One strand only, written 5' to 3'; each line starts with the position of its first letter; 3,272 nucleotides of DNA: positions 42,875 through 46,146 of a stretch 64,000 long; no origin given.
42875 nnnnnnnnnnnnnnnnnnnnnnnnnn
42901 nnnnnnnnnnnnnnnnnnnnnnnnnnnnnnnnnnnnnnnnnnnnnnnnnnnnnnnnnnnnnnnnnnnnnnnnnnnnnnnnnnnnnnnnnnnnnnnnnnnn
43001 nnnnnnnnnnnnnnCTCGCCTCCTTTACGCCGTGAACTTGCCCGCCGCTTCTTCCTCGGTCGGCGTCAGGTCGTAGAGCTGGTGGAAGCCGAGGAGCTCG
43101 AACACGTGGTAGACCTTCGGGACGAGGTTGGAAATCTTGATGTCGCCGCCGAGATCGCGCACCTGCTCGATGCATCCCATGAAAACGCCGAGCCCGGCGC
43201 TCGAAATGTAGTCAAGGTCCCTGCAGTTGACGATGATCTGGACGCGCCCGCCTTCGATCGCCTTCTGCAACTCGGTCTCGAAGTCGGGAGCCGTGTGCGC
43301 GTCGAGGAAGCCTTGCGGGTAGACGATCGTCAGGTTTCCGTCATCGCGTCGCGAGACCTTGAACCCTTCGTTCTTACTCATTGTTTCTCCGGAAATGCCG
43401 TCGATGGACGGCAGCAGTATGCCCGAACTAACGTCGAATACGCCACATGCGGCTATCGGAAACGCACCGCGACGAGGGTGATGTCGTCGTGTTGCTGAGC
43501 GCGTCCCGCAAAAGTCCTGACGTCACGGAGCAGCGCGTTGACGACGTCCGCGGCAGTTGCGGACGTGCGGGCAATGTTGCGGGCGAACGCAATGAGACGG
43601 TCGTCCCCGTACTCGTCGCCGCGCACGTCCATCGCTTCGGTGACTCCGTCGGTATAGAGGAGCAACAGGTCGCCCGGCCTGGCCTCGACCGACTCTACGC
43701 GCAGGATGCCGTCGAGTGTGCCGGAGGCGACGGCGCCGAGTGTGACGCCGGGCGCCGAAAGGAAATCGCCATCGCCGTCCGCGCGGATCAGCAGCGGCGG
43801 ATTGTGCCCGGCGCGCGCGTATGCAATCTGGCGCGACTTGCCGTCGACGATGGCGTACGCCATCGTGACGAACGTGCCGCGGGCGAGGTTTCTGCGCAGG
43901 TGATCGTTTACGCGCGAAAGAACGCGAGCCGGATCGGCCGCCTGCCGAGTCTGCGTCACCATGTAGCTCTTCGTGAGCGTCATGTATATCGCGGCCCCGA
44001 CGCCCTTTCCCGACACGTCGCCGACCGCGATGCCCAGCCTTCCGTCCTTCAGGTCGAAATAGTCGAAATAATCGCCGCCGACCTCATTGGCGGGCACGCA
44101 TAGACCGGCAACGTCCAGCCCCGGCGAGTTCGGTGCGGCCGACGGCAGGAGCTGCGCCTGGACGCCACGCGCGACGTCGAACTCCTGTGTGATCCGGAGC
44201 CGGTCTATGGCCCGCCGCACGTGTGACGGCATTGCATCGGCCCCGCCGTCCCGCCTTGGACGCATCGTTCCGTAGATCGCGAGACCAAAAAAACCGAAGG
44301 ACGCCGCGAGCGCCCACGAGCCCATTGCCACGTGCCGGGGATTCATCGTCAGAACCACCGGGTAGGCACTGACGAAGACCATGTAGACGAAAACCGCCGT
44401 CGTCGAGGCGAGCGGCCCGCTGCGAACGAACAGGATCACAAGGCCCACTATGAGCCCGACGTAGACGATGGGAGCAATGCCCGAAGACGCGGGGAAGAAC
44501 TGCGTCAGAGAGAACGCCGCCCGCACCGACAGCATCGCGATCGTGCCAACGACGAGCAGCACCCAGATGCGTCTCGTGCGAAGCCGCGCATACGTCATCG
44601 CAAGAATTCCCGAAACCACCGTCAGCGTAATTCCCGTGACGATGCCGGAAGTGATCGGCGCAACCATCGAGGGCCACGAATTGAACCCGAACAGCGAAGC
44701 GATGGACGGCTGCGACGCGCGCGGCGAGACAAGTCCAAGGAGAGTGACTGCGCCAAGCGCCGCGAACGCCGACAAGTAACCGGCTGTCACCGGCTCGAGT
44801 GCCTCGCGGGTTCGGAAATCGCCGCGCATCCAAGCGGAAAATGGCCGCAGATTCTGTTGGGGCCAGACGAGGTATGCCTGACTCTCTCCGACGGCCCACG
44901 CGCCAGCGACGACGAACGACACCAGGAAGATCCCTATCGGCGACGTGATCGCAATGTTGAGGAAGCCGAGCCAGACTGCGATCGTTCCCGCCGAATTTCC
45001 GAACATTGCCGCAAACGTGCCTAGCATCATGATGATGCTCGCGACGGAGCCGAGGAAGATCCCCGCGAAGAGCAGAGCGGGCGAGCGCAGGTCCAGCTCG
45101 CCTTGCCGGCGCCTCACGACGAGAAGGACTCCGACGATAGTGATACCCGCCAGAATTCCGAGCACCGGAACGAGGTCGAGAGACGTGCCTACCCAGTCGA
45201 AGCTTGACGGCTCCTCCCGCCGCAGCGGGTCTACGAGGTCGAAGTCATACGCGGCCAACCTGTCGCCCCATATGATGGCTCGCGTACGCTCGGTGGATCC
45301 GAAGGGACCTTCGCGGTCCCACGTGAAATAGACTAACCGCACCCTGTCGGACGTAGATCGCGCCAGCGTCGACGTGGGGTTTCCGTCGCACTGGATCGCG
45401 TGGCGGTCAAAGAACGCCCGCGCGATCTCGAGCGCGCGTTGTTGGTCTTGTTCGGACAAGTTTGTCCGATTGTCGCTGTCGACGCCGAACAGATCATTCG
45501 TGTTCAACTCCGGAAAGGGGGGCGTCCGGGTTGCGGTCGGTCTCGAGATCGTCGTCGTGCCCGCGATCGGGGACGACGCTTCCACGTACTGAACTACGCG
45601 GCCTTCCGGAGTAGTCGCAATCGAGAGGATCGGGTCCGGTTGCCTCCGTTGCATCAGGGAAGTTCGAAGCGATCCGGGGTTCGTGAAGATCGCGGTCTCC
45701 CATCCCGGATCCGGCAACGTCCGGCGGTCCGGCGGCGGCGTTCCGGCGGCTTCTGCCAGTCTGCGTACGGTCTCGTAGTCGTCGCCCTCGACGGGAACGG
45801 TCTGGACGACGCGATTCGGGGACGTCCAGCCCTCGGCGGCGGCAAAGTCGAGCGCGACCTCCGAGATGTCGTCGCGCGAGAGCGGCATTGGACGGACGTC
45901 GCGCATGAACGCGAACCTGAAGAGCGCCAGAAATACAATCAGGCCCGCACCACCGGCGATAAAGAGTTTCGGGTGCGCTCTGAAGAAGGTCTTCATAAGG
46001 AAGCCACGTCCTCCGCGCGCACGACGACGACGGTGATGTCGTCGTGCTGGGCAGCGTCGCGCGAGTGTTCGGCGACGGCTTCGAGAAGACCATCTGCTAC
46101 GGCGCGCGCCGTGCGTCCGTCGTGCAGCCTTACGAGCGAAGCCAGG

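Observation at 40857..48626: Partner-switching module (STAS antagonist plus RsbW-like kinase) flanked by three PP2C phosphatases, two of them tandem polytopic-membrane paralogs, with no sigma factor gene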

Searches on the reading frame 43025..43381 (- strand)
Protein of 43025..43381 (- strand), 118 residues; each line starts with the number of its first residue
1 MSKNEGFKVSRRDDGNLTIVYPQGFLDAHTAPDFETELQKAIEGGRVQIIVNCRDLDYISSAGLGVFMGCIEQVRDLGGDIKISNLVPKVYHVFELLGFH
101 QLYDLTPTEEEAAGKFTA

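Call 4: search_protein_families(library=pfam, proteins=[window:43025-43381:-], max_evalue=0.01)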
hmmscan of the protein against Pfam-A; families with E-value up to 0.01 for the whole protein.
window:43025-43381:- (118 aa): 2 families
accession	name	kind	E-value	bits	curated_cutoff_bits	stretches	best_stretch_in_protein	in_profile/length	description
PF01740.26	STAS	-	2.9e-18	66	22.6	1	14-112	7-106/106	STAS domain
PF13466.11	STAS_2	-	2.2e-08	34.6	29.2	1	24-99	5-79/80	STAS domain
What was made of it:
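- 43025..43381 (-): Single-domain STAS protein (anti-sigma-factor-antagonist type, 118 aa). The predicted phospho-acceptor is Ser61 (codon 43199-43201). Pfam STAS E 3e-18 (call 4).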

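Call 27: search_protein_families(library=ncbifam, proteins=[window:43025-43381:-], max_evalue=0.01)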
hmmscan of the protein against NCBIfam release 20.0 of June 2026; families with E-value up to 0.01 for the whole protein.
window:43025-43381:- (118 aa): 2 families
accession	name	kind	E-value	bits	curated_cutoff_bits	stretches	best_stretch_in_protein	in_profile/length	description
TIGR00377.1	ant_ant_sig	superfamily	7e-21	74.1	53.45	1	8-111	4-108/108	anti-sigma factor antagonist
TIGR02886.1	spore_II_AA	equivalog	3.2e-14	52.8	114.75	1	18-112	10-105/106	anti-sigma F factor antagonist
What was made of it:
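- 43025..43381 (-): TIGR00377 scores 74 bits against a cut-off of 53 (call 27).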

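Call 46: search_solved_structures(query=window:43025-43381:-, max_evalue=0.01, show_alignments=3)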
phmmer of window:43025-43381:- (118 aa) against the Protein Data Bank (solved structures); distinct sequences matched with E-value up to 0.01: 8.
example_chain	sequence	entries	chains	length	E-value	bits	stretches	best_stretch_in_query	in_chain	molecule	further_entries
1auz_A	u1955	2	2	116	1.6e-11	47.6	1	22-112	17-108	SPOIIAA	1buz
6m36_B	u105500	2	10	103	9e-11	45.2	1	20-106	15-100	Anti-sigma-B factor antagonist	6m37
1th8_B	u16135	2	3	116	2.7e-10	43.7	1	17-109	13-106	Anti-sigma F factor antagonist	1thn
1tid_B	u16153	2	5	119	7.5e-10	42.2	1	17-109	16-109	Anti-sigma F factor antagonist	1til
1sbo_A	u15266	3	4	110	6.9e-07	32.7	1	15-112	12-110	Putative anti-sigma factor antagonist TM1442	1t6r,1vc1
1h4y_A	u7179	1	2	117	8e-06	29.3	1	20-114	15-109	ANTI-SIGMA F FACTOR ANTAGONIST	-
1h4x_A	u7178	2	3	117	2.1e-05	27.9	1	20-114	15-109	ANTI-SIGMA F FACTOR ANTAGONIST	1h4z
4hyl_A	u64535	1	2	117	0.00019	24.9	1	12-112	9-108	Stage II sporulation protein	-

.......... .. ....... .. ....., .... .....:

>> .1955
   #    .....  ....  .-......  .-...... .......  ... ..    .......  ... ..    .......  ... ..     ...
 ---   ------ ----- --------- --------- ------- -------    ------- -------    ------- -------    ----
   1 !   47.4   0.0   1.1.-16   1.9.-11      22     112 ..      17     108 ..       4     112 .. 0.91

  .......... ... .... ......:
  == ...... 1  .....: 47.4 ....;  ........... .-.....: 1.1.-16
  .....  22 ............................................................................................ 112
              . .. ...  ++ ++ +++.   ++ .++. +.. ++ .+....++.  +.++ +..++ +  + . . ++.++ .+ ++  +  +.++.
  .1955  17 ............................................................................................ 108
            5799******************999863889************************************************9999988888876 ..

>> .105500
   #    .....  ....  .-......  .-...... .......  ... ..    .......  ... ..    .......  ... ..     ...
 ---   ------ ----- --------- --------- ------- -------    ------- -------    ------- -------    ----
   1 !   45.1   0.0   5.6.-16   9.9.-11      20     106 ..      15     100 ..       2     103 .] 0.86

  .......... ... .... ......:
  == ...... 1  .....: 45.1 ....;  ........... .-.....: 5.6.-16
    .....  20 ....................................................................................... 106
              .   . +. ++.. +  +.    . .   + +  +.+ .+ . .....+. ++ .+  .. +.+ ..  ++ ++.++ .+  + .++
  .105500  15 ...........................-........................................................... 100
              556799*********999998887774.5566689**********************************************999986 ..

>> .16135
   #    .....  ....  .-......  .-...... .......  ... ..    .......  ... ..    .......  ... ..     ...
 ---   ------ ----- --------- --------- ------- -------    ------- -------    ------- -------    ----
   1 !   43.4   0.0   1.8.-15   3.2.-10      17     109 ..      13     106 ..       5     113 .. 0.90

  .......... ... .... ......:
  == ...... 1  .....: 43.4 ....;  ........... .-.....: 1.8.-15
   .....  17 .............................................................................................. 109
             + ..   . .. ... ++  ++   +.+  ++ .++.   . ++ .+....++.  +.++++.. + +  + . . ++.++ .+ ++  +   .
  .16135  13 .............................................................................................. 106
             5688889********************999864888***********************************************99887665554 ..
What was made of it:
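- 43025..43381 (-): It aligns to the SpoIIAA and RsbV structures (call 46).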

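Call 67: search_protein_families(library=padloc, proteins=[window:43025-43381:-], max_evalue=0.001)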
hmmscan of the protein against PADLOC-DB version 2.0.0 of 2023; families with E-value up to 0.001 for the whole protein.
window:43025-43381:- (118 aa): 0 families

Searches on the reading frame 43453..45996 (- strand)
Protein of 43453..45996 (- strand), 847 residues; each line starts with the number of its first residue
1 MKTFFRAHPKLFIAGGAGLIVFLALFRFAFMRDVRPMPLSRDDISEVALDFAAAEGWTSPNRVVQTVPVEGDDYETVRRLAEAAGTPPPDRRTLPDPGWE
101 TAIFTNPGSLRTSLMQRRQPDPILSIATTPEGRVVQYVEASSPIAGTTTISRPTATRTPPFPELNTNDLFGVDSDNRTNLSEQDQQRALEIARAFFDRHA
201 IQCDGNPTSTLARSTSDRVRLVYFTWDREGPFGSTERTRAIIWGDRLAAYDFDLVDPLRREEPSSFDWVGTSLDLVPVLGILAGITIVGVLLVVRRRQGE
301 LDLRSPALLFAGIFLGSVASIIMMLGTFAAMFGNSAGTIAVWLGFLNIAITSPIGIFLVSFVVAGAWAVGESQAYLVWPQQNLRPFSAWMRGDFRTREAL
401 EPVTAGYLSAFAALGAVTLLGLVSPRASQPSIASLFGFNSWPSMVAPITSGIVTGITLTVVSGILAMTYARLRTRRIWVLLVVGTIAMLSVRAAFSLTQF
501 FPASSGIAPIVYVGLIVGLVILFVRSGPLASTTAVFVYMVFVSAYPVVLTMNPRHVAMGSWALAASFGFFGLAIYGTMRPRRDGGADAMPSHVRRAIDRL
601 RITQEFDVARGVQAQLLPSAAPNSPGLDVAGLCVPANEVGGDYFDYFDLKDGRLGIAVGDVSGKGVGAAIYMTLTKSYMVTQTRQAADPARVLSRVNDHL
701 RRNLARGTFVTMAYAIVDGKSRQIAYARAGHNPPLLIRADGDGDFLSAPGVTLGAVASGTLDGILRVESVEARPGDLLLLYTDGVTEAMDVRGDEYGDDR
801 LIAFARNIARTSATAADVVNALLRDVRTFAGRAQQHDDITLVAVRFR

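Call 4: search_protein_families(library=pfam, proteins=[window:43453-45996:-], max_evalue=0.01)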
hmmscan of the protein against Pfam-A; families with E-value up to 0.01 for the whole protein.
window:43453-45996:- (847 aa): 1 family
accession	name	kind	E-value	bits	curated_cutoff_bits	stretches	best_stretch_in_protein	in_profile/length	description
PF07228.17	SpoIIE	-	3.7e-48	164.4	25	1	651-847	2-192/192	Stage II sporulation protein E (SpoIIE)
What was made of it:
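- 43453..45996 (-): Membrane PP2C phosphatase 'mem1'. It has the same architecture: TM1 at aa 7-32, ectodomain at about aa 35-268, nine TM helices at aa 268-575, and PP2C at aa 651-847. Its ATG overlaps the mem2 stop codon (ATGA). Pfam SpoIIE E 4e-48 (call 4).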

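Call 17: find_related_loci(query=window:43453-45996:-, collection=genome_contigs, flank=10000)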
Query window:43453-45996:- (847 aa) in genome_contigs; peptide patterns used: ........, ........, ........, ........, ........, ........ (x = any residue, [..] = any of these).
89 stretches matched a pattern; 65 encode a relative of the query (tblastn E <= 1e-3); 65 distinct loci.
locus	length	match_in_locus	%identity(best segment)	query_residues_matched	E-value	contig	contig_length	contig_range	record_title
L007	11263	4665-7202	71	1-846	0e+0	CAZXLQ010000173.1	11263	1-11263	MAG TPA_asm: uncultured Clostridia bacterium isolate SRP329715_co1_264 genome assembly, contig: NODE_8847_length_11263_c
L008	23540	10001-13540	73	1-846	0e+0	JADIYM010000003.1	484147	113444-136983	MAG: Blastocatellia bacterium isolate AalE_18-Q3-R2-46_BATAC.155 tig00002846-10-4841030, whole genome shotgun sequence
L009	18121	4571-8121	72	8-846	0e+0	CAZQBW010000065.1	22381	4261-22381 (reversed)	MAG TPA_asm: uncultured Clostridia bacterium isolate binchicken_co197_382 genome assembly, contig: NODE_3368_length_2238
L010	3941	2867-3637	41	586-845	9e-50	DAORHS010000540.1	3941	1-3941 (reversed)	MAG TPA_asm: Prosthecobacter sp. isolate AMR_MDS_5598 NODE_6113_length_3941_cov_5.598302, whole genome shotgun sequence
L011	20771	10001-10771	39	586-845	6e-48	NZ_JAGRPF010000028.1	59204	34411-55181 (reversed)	MAG: Prosthecobacter sp. isolate HKST-UBA37 k127_351127, whole genome shotgun sequence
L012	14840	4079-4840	43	595-847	3e-48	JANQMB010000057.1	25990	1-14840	MAG: Verrucomicrobiales bacterium isolate PL25a_bin.81 k99_5387818, whole genome shotgun sequence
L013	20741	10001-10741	38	594-847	3e-46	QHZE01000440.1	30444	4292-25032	MAG: Acidobacteria bacterium isolate gp18 AA62 14_1009_13_30cm_scaffold_1678_curated, whole genome shotgun sequence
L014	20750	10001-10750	40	591-845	6e-46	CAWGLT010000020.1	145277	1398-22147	MAG: uncultured Acidobacteriota bacterium isolate MFD09779.bin.1.87 genome assembly, contig: contig_65524, whole genome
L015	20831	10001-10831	36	574-847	5e-44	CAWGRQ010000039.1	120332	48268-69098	MAG: Terriglobia bacterium isolate MFD05942.bin.2.344 genome assembly, contig: contig_63456, whole genome shotgun sequen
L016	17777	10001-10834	35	573-847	3e-43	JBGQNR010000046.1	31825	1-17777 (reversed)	MAG: Acidobacteriota bacterium isolate OBJ2_061818_130_43 k141_1107903_length_31825_cov_13.7342, whole genome shotgun se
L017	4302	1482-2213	38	598-847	4e-43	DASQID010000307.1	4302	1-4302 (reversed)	MAG TPA_asm: Acidobacteriota bacterium isolate SMAG_U11850 k141_804323, whole genome shotgun sequence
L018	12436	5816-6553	40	594-842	2e-42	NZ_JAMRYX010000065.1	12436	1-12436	Methylocystis suflitae strain NLS-7 NLS7.00065, whole genome shotgun sequence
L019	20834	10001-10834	34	573-847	8e-42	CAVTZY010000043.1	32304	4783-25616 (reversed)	MAG: Terriglobia bacterium isolate MFD04408.bin.2.106 genome assembly, contig: contig_53880, whole genome shotgun sequen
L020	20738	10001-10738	40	594-842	4e-42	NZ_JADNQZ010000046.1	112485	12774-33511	Methylocystis sp. H62 MCYSTISH62_contig0046, whole genome shotgun sequence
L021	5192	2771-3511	38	594-847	3e-41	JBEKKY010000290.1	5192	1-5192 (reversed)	MAG: Acidobacteriota bacterium isolate SPRUCE 358 SPRUCE_358_290, whole genome shotgun sequence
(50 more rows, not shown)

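Call 27: search_protein_families(library=ncbifam, proteins=[window:43453-45996:-], max_evalue=0.01)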
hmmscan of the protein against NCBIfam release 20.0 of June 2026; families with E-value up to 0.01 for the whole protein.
window:43453-45996:- (847 aa): 4 families
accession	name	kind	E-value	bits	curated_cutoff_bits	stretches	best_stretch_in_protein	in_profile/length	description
NF045505.1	RR_RssB_Pseudo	equivalog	1.3e-15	57.3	700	1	605-787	155-340/394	two-component system response regulator RssB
NF038263.1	prot_phos_SiaA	equivalog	1.1e-11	44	700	1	601-846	410-657/658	biofilm regulation protein phosphatase SiaA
TIGR02865.1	spore_II_E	equivalog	2.6e-07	29.1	490.8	1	629-846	556-763/764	stage II sporulation protein E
NF007879.0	PRK10584.1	equivalog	0.0063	16.3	336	0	179-229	146-195/228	putative ABC transporter ATP-binding protein YbbA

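Call 67: search_protein_families(library=padloc, proteins=[window:43453-45996:-], max_evalue=0.001)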
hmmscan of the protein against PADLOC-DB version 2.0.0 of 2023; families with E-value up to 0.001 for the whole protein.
window:43453-45996:- (847 aa): 0 families

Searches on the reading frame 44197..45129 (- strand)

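Call 56: search_protein_families(library=pfam, proteins=[window:44197-45129:-], max_evalue=10)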
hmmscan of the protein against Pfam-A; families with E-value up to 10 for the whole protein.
window:44197-45129:- (311 aa): 1 family
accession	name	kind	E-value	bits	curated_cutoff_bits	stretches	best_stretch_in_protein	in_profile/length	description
PF17368.7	YwcE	-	0.18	12.9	25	1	247-271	5-29/85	Spore morphogenesis and germination YwcE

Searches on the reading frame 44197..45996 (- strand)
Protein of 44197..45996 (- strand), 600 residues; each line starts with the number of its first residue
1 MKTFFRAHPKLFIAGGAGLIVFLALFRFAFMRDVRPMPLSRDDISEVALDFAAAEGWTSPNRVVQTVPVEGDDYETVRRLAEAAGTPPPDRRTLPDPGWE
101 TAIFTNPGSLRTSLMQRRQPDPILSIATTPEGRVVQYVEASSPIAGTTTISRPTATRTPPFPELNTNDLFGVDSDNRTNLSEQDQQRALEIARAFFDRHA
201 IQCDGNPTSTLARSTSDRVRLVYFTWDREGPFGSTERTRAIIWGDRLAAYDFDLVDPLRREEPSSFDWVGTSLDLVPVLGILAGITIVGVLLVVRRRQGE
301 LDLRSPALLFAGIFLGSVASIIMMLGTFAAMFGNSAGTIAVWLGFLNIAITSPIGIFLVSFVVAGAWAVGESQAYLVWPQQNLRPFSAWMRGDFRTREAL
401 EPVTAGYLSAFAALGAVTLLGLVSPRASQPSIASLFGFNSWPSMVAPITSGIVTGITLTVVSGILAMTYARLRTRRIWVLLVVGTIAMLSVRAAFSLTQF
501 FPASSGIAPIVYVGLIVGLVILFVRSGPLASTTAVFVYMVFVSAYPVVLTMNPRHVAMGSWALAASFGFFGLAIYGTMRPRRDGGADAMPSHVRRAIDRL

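Call 37: search_protein_representatives(protein=window:44197-45996:-)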
Query: 600 residues. Proteins with E-value up to 0.001 (for the whole library): 21; up to 1e-10: 13; up to 1e-30: 6. The best 21 are listed.
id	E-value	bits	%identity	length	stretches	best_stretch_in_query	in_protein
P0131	1.1e-213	727.7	56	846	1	1-600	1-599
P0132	7.1e-92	325.5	36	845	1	1-598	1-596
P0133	9.8e-72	259.0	40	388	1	1-405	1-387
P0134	5.5e-71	256.5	47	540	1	317-599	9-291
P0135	2.5e-36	142.1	51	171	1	4-162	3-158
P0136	1.4e-35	139.6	46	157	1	70-227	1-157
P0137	1.1e-22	97.1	31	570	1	284-600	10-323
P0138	1.8e-22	96.3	45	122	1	353-471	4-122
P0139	1.2e-18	83.7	51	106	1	1-91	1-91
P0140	1.8e-13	66.6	37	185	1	154-254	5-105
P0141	2.6e-12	62.7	30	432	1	418-600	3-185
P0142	7.4e-12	61.3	51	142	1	359-441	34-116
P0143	8.1e-11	57.8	27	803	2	214-599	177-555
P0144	2.5e-10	56.2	25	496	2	222-524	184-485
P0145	1.7e-09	53.4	23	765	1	222-599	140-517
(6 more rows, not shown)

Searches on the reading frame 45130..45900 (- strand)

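Call 56: search_protein_families(library=pfam, proteins=[window:45130-45900:-], max_evalue=10)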
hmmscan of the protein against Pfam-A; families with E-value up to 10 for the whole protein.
window:45130-45900:- (257 aa): 1 family
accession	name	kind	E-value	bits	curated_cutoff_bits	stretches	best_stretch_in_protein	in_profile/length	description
PF17461.7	DUF5423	-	0.31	10.3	25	1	80-177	204-295/348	Family of unknown function (DUF5423)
